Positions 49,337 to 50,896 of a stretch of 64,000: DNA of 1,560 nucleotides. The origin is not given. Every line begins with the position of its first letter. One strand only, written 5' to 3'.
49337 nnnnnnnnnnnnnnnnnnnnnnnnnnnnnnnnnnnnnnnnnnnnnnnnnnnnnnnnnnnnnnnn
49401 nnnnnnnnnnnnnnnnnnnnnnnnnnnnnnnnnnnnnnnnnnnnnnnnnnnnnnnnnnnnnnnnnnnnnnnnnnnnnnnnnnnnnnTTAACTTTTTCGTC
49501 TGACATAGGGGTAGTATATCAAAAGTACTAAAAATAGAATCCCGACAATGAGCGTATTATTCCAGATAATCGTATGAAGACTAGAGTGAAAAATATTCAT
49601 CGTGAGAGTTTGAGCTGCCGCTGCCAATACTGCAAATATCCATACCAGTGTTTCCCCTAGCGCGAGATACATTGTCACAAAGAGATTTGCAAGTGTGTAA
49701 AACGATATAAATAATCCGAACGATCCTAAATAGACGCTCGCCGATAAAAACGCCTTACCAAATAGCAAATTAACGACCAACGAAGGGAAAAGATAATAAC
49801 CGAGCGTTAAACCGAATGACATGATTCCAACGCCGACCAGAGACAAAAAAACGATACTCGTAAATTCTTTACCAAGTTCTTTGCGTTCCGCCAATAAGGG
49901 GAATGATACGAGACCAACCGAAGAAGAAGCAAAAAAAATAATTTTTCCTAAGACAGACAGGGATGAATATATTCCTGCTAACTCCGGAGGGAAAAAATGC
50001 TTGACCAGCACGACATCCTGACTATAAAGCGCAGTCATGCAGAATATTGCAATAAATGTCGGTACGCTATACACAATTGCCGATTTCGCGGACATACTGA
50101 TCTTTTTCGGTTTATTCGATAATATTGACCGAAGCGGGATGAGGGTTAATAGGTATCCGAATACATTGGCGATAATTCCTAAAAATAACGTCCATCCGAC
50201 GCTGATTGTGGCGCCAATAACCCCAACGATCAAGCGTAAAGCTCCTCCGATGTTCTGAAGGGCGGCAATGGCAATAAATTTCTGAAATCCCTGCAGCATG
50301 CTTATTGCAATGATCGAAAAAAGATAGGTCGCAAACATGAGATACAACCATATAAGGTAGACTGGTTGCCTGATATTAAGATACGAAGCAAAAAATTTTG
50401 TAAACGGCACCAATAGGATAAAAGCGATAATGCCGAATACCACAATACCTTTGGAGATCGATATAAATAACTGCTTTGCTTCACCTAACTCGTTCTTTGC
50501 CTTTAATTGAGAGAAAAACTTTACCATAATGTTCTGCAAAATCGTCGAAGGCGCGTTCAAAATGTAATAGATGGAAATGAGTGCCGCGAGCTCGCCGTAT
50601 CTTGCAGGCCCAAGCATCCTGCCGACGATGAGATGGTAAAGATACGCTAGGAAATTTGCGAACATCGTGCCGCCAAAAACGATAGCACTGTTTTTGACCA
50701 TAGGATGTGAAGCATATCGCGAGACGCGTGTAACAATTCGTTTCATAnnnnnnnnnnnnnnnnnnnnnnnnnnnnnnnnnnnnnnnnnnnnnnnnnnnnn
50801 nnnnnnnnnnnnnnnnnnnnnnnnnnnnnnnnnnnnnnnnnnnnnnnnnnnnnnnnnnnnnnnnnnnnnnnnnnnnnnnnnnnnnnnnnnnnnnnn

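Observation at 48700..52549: Flippase bracketed by two Dpm1-like polyprenyl-phosphate sugar synthases, followed by a PIG-V-like GT-C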

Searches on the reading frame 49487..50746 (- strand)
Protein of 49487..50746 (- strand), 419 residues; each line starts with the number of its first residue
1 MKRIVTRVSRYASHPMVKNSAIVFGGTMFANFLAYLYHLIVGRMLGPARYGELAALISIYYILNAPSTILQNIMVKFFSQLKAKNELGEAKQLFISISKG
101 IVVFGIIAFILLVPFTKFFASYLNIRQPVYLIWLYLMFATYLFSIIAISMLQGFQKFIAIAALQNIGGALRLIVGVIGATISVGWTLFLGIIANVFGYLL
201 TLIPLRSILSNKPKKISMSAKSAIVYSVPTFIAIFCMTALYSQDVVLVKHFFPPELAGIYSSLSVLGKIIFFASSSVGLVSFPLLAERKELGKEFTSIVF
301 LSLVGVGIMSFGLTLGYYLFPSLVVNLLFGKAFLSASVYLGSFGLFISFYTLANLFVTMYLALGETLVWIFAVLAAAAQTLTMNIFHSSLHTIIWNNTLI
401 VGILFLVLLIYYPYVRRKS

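Call 3: search_protein_families(library=pfam, proteins=[window:49487-50746:-], max_evalue=0.01)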
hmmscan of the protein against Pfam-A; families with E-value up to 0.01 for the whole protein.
window:49487-50746:- (419 aa): 1 family
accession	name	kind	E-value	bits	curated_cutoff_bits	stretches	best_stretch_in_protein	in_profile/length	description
PF01943.22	Polysacc_synt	-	2.1e-06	27.8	28.2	1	17-287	2-272/274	Polysaccharide biosynthesis protein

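Call 4: search_protein_families(library=ncbifam, proteins=[window:49487-50746:-], max_evalue=0.01)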
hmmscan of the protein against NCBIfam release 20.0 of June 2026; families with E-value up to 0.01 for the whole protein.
window:49487-50746:- (419 aa): 0 families

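Call 16: search_protein_families(library=pfam, proteins=[window:49487-50746:-], max_evalue=1)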
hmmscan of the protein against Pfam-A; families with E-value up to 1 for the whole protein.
window:49487-50746:- (419 aa): 1 family
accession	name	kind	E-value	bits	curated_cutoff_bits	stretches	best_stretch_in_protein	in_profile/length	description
PF01943.22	Polysacc_synt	-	2.1e-06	27.8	28.2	1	17-287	2-272/274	Polysaccharide biosynthesis protein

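Call 18: find_homologous_proteins(query=window:49487-50746:-, max_evalue=0.001)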
Query window:49487-50746:- (419 aa): 228 proteins with E <= 0.001 among 8000 candidates; the best 120 are listed.
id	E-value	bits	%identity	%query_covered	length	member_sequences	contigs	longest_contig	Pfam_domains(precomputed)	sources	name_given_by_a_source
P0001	4.5e-244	828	100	96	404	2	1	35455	PF01943.23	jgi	-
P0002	3.4e-166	572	65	100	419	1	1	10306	PF01943.23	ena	-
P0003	8.5e-165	567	71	94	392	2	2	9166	PF13440.12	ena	-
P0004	2.7e-164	565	63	100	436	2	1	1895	PF01943.23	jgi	jgi:O-antigen/teichoic acid export membrane protein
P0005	1.0e-148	514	61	97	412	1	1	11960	-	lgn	-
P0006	2.8e-147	509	60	100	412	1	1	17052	PF01943.23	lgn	-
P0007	2.0e-146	507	59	100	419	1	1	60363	PF01943.23,PF13440.12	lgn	-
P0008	6.7e-146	505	59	100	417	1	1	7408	PF01943.23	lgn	-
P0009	1.6e-145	504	59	100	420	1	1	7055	PF01943.23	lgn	-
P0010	6.0e-145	502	59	100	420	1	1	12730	PF01943.23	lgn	-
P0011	5.6e-143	495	58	99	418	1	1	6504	PF01943.23,PF13440.12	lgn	-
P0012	2.4e-142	493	57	100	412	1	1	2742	PF01943.23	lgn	-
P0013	1.3e-141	491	58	97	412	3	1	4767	PF01943.23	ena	-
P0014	3.6e-141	489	57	100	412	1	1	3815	PF01943.23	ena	-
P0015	1.4e-139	484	57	100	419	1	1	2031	PF01943.23,PF13440.12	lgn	-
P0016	2.5e-138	480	56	100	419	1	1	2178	PF01943.23,PF13440.12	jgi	jgi:O-antigen/teichoic acid export membrane protein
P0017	5.2e-138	479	56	98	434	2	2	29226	PF01943.23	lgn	-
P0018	8.2e-138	478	58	96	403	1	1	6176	PF01943.23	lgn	-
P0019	5.4e-137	476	56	100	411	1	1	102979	PF01943.23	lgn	-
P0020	5.5e-135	469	55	100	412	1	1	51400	PF01943.23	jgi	jgi:O-antigen/teichoic acid export membrane protein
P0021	2.2e-134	467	57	97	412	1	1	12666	PF01943.23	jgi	jgi:O-antigen/teichoic acid export membrane protein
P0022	1.2e-133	464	55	98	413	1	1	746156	PF01943.23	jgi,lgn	-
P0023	3.0e-133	463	55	100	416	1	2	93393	PF01943.23,PF13440.12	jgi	jgi:O-antigen/teichoic acid export membrane protein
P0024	1.6e-132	461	55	98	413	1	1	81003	PF01943.23,PF13440.12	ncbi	-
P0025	5.3e-131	456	53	100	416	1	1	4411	PF13440.12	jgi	jgi:O-antigen/teichoic acid export membrane protein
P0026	2.8e-126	440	55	94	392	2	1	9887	PF01943.23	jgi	-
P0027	6.6e-126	439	52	99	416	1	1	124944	PF01943.23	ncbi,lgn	-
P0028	2.5e-124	434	52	100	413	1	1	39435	PF01943.23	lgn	-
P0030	1.1e-114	402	52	93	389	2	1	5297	PF01943.23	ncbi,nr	ncbi:hypothetical protein HY947_04015 [Candidatus Gottesmanbacteria bacterium]|nr:hypothetical prote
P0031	1.4e-113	398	49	100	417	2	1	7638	PF13440.12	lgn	-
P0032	6.6e-112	393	49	100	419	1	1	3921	PF01943.23,PF13440.12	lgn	-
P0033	9.3e-112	392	49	95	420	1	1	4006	PF01943.23,PF13440.12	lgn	-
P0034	6.5e-111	390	48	100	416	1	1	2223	PF01943.23,PF13440.12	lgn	-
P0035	4.2e-110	387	47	100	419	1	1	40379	PF01943.23,PF13440.12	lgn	-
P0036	1.3e-109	385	49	100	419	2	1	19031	PF13440.12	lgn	-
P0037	4.8e-109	384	48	100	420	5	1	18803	PF01943.23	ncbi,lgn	-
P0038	3.5e-108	381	47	100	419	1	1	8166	PF01943.23,PF13440.12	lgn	-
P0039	5.3e-107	377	48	95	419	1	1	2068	PF01943.23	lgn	-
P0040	5.2e-106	374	49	98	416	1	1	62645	PF01943.23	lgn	-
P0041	3.2e-105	371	44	99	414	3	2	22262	PF01943.23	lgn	-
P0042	5.3e-105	370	47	100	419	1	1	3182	PF01943.23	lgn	-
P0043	7.1e-104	366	46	100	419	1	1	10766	PF01943.23,PF13440.12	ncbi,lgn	ncbi:MAG: oligosaccharide flippase family protein [Patescibacteria group bacterium]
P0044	9.3e-104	366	45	100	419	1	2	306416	PF13440.12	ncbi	-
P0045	2.7e-103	365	49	94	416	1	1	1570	PF01943.23,PF13440.12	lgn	-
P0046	2.0e-102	362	44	99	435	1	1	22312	PF01943.23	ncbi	-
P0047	2.8e-102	361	47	100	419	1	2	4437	PF01943.23,PF13440.12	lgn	-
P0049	5.2e-102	360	44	97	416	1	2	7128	PF13440.12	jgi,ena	-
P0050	6.5e-102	360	46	95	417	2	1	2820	PF01943.23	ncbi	-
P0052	2.6e-101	358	44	100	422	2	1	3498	PF01943.23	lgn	-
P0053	5.0e-101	357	46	100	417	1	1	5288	PF01943.23,PF13440.12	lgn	-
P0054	1.3e-100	356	48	94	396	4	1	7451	PF13440.12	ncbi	-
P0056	1.8e-99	352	45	97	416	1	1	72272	PF01943.23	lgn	-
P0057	4.7e-99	351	44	99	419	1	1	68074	PF01943.23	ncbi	-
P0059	8.5e-99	350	45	99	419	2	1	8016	PF01943.23,PF13440.12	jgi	-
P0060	1.2e-98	349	45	99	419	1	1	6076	PF01943.23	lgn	-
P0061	1.3e-98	349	45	100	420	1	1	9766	PF01943.23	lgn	-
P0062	2.3e-98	348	44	100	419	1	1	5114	PF01943.23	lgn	-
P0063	6.2e-98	347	45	92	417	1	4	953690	PF01943.23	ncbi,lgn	-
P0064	1.1e-97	346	45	99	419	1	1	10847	PF01943.23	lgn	-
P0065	1.7e-97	345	44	100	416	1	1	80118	PF01943.23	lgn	-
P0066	3.4e-97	344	45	97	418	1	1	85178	PF01943.23,PF13440.12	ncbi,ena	-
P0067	5.5e-97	344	44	98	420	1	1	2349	PF13440.12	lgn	-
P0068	7.4e-97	343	44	99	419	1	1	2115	PF01943.23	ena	-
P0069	9.1e-97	343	44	100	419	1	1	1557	PF01943.23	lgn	-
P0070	1.2e-96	343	44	100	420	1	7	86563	PF01943.23,PF13440.12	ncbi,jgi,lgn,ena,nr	ncbi:MAG TPA: oligosaccharide flippase family protein [Patescibacteria group bacterium]|nr:oligosacc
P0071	1.9e-96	342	43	100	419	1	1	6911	PF01943.23,PF13440.12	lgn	-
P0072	2.9e-96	341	45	100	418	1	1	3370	PF01943.23,PF13440.12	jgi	jgi:O-antigen/teichoic acid export membrane protein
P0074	6.1e-96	340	44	97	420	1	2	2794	PF01943.23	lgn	-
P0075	1.0e-94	336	43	99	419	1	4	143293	PF01943.23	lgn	-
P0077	1.9e-94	335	43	97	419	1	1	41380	PF01943.23,PF13440.12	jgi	jgi:O-antigen/teichoic acid export membrane protein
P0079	1.7e-93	332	40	100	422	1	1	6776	PF01943.23,PF13440.12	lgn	-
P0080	3.0e-93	331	42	100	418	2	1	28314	PF01943.23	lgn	-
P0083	1.0e-90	323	46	94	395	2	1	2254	PF01943.23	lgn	-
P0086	2.0e-89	319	42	98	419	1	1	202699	PF01943.23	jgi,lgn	-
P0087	5.3e-89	318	43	98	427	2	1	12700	PF01943.23,PF13440.12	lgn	-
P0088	2.8e-88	315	42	100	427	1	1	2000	PF01943.23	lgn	-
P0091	1.7e-87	313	40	100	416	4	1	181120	-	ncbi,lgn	-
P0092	5.6e-87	311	42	98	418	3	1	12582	PF01943.23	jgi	-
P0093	2.7e-86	309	41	99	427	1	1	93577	PF01943.23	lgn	-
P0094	7.7e-86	307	43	99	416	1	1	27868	PF01943.23,PF13440.12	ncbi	-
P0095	4.1e-84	301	42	93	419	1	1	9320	PF01943.23,PF13440.12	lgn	-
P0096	4.5e-84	301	42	95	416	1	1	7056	PF01943.23,PF13440.12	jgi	jgi:O-antigen/teichoic acid export membrane protein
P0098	4.0e-82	295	39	100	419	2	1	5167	PF01943.23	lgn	-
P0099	1.1e-81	293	40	97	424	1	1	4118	PF01943.23,PF13440.12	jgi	jgi:O-antigen/teichoic acid export membrane protein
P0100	5.1e-80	288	40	97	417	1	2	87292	PF01943.23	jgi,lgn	jgi:O-antigen/teichoic acid export membrane protein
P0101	1.0e-63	234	38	99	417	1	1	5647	PF01943.23,PF13440.12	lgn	-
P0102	1.1e-63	234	36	90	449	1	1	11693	PF13440.12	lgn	-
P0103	9.4e-60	221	35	97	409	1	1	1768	PF01943.23,PF13440.12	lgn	-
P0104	1.1e-59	221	38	91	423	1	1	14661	PF01943.23,PF13440.12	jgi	-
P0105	1.8e-59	220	39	94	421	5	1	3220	PF01943.23,PF13440.12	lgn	-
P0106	2.0e-59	220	38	93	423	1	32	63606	PF01943.23,PF13440.12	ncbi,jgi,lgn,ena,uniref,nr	ncbi:hypothetical protein A3B42_03735 [Candidatus Daviesbacteria bacterium RIFCSPLOWO2_01_FULL_38_10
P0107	3.9e-59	219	37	94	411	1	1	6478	PF01943.23,PF13440.12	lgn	-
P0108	6.1e-59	219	38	97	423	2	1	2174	PF01943.23,PF13440.12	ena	-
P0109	1.8e-58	217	36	97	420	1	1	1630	PF01943.23,PF13440.12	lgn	-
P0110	1.9e-58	217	37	93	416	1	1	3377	PF01943.23,PF13440.12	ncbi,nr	ncbi:MAG: oligosaccharide flippase family protein [Actinobacteria bacterium]|nr:oligosaccharide flip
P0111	1.3e-57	214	37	98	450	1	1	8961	PF01943.23,PF13440.12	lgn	-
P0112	2.8e-57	213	35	100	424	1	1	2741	PF01943.23,PF13440.12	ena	-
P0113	8.3e-57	212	37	92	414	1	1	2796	PF01943.23,PF13440.12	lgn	-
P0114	2.4e-56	210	37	94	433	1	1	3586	PF01943.23,PF13440.12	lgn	-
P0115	4.6e-56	209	39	90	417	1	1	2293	PF01943.23,PF13440.12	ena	-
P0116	8.2e-56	208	35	100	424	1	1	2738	PF01943.23,PF13440.12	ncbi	-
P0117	1.4e-55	208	34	100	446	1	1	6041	PF01943.23,PF13440.12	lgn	-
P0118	3.5e-55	206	36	92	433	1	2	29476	PF01943.23,PF13440.12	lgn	-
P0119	8.4e-55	205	35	97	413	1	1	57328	PF01943.23,PF13440.12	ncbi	-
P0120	1.0e-54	205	37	99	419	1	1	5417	PF01943.23,PF13440.12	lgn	-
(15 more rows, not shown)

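Call 19: find_encoding_contigs(protein=P0022, flank=8000, max_places=1)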
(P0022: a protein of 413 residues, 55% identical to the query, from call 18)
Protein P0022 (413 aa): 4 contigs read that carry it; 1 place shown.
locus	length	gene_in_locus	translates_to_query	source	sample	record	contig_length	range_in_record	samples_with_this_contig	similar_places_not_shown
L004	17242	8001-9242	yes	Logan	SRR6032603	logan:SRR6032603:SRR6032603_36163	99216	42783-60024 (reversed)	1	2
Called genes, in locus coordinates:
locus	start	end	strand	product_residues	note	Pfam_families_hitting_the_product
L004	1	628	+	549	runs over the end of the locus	PF13231:PMT_2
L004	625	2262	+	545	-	PF10131:PTPS_related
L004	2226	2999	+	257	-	PF00535:Glycos_transf_2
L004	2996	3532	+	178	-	-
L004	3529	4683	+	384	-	PF26314:MptA_B_family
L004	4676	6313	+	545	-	-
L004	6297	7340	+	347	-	PF13439:Glyco_transf_4, PF20706:GT4-conflict, PF00534:Glycos_transf_1, PF13692:Glyco_trans_1_4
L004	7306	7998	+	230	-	PF00535:Glycos_transf_2, PF13641:Glyco_tranf_2_3 (weak)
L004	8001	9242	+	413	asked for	PF01943:Polysacc_synt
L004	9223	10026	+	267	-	PF00535:Glycos_transf_2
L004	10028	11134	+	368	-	PF13439:Glyco_transf_4, PF20706:GT4-conflict, PF00534:Glycos_transf_1, PF13692:Glyco_trans_1_4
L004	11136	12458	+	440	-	PF13231:PMT_2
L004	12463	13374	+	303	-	PF00535:Glycos_transf_2, PF13506:Glyco_transf_21 (weak), PF13641:Glyco_tranf_2_3 (weak), PF10111:Glyco_tranf_2_2 (weak), PF13632:Glyco_trans_2_3 (faint)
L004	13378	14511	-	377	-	PF01041:DegT_DnrJ_EryC1, PF00266:Aminotran_5 (weak)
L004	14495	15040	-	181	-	PF13302:Acetyltransf_3, PF13420:Acetyltransf_4, PF00583:Acetyltransf_1, PF13673:Acetyltransf_10 (weak), PF13508:Acetyltransf_7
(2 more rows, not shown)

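Call 20: find_encoding_contigs(protein=P0044, flank=8000, max_places=1)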
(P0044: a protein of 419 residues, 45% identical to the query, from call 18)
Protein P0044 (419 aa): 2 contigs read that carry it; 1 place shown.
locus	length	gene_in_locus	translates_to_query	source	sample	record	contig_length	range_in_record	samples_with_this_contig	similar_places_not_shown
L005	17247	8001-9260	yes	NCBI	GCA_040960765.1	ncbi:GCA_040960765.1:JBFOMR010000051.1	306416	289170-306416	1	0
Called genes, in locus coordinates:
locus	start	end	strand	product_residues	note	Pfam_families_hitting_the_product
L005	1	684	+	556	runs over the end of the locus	-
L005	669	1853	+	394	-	PF26314:MptA_B_family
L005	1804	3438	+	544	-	-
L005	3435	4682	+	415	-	-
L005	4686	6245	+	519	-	PF09586:YfhO (faint)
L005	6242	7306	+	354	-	PF13439:Glyco_transf_4 (weak), PF13579:Glyco_trans_4_4 (faint), PF20706:GT4-conflict, PF00534:Glycos_transf_1, PF13692:Glyco_trans_1_4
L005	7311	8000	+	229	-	PF00535:Glycos_transf_2, PF13641:Glyco_tranf_2_3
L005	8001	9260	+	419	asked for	PF13440:Polysacc_synt_3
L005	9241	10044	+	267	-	PF00535:Glycos_transf_2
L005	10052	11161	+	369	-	PF13439:Glyco_transf_4, PF13579:Glyco_trans_4_4, PF20706:GT4-conflict, PF00534:Glycos_transf_1, PF13692:Glyco_trans_1_4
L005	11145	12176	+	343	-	PF00535:Glycos_transf_2, PF13641:Glyco_tranf_2_3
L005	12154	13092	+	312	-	PF01370:Epimerase, PF04321:RmlD_sub_bind, PF01073:3Beta_HSD, PF13460:NAD_binding_10 (weak), PF16363:GDP_Man_Dehyd, PF02719:Polysacc_synt_2, PF07993:NAD_binding_4 (weak)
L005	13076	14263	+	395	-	PF01041:DegT_DnrJ_EryC1, PF01053:Cys_Met_Meta_PP (weak)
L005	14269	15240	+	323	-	PF01073:3Beta_HSD, PF01370:Epimerase, PF02719:Polysacc_synt_2 (weak), PF05368:NmrA, PF16363:GDP_Man_Dehyd, PF07993:NAD_binding_4, PF13460:NAD_binding_10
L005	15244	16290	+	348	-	PF01073:3Beta_HSD (weak), PF01370:Epimerase, PF02719:Polysacc_synt_2 (weak), PF04321:RmlD_sub_bind, PF16363:GDP_Man_Dehyd, PF07993:NAD_binding_4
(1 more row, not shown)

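Call 21: find_encoding_contigs(protein=P0091, flank=8000, max_places=1)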
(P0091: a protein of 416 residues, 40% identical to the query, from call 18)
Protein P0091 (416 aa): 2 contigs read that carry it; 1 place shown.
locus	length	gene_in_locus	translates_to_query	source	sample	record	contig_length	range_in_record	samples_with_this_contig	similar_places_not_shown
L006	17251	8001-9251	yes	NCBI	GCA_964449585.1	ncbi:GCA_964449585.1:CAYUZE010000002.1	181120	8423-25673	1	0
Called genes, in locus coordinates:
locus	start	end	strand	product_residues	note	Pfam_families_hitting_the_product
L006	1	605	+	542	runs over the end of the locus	PF13231:PMT_2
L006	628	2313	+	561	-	-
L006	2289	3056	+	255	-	PF00535:Glycos_transf_2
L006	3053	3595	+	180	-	PF18915:DUF5667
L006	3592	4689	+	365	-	-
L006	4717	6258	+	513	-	-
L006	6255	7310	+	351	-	PF13579:Glyco_trans_4_4 (faint), PF13439:Glyco_transf_4, PF20706:GT4-conflict, PF00534:Glycos_transf_1, PF13692:Glyco_trans_1_4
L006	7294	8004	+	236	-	PF13641:Glyco_tranf_2_3, PF00535:Glycos_transf_2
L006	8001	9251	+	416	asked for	-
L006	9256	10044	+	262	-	PF00535:Glycos_transf_2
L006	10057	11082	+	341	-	PF00106:adh_short (weak), PF01073:3Beta_HSD, PF01370:Epimerase, PF02719:Polysacc_synt_2 (faint), PF04321:RmlD_sub_bind, PF07993:NAD_binding_4, PF16363:GDP_Man_Dehyd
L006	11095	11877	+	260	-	PF13489:Methyltransf_23, PF13847:Methyltransf_31, PF08241:Methyltransf_11, PF08242:Methyltransf_12, PF13649:Methyltransf_25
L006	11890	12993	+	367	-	PF13439:Glyco_transf_4, PF20706:GT4-conflict (weak), PF00534:Glycos_transf_1, PF13692:Glyco_trans_1_4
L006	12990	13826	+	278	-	PF00535:Glycos_transf_2, PF10111:Glyco_tranf_2_2, PF13641:Glyco_tranf_2_3 (weak)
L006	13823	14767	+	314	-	PF04321:RmlD_sub_bind (weak), PF05368:NmrA, PF01073:3Beta_HSD, PF01370:Epimerase, PF02719:Polysacc_synt_2, PF13460:NAD_binding_10, PF16363:GDP_Man_Dehyd, PF02719:Polysacc_synt_2 (weak), +1 more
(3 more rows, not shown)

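Call 22: find_encoding_contigs(protein=P0106, flank=8000, max_places=1)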
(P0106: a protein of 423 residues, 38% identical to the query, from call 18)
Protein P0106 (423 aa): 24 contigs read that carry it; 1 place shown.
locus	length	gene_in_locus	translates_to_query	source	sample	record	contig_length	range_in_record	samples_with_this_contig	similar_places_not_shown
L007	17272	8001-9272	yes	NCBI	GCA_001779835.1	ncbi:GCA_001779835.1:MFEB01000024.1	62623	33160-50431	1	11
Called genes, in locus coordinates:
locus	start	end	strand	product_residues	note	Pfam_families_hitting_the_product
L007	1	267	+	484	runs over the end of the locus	PF13231:PMT_2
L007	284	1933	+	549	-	PF02366:PMT, PF13231:PMT_2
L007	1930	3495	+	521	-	PF02366:PMT, PF13231:PMT_2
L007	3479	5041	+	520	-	PF02366:PMT (weak), PF13231:PMT_2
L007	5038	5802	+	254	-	PF00535:Glycos_transf_2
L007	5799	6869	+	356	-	PF13439:Glyco_transf_4, PF00534:Glycos_transf_1, PF13692:Glyco_trans_1_4, PF20706:GT4-conflict (weak)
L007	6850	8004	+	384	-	PF04188:Mannosyl_trans2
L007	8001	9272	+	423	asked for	PF01943:Polysacc_synt, PF13440:Polysacc_synt_3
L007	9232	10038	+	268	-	PF00535:Glycos_transf_2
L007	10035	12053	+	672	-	-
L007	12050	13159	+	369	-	PF13439:Glyco_transf_4, PF13579:Glyco_trans_4_4, PF20706:GT4-conflict, PF00534:Glycos_transf_1, PF13692:Glyco_trans_1_4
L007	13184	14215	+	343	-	PF04321:RmlD_sub_bind (faint), PF01073:3Beta_HSD, PF01370:Epimerase, PF02719:Polysacc_synt_2 (weak), PF07993:NAD_binding_4 (faint), PF16363:GDP_Man_Dehyd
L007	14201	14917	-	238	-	PF00535:Glycos_transf_2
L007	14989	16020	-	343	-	PF00288:GHMP_kinases_N (weak)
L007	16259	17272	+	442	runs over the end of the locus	PF03446:NAD_binding_2 (weak), PF03721:UDPG_MGDP_dh_N, PF00984:UDPG_MGDP_dh, PF03720:UDPG_MGDP_dh_C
